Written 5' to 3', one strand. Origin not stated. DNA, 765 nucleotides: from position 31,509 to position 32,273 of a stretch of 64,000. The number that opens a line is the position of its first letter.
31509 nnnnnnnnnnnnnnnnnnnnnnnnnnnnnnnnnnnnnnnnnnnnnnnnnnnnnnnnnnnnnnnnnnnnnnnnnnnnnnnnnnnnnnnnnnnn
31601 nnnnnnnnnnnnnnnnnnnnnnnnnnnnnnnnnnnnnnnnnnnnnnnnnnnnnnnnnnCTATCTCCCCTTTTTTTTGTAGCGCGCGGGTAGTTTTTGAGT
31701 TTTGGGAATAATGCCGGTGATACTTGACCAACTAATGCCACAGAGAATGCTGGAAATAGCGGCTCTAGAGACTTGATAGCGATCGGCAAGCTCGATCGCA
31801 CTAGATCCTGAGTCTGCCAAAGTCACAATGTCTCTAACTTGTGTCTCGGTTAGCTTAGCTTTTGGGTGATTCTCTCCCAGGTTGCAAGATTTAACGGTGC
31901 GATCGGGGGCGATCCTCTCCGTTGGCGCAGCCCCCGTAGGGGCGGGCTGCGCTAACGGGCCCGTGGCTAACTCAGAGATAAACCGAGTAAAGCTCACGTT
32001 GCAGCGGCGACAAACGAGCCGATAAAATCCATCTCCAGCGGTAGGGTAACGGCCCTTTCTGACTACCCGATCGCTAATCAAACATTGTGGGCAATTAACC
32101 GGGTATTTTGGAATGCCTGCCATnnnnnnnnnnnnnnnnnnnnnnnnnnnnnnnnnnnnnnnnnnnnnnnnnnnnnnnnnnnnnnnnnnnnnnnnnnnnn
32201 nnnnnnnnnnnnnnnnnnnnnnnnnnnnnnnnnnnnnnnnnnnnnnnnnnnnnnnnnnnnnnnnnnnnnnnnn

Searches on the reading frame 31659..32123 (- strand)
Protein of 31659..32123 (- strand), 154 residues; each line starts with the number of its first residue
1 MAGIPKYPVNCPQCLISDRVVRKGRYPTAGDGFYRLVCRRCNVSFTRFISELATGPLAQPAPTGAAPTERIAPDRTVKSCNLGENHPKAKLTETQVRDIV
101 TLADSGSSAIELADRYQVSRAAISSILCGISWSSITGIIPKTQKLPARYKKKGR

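Call 57: search_protein_families(library=pfam, proteins=[window:31659-32123:-], max_evalue=0.01)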
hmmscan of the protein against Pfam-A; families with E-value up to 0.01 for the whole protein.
window:31659-32123:- (154 aa): 2 families
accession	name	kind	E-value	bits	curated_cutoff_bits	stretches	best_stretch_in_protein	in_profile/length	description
PF03811.18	Zn_ribbon_InsA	-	0.0004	20.5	26.1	1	9-41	6-34/35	InsA N-terminal domain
PF02796.21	HTH_7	-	0.0081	16.7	23.8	0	89-121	4-36/45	Helix-turn-helix domain of resolvase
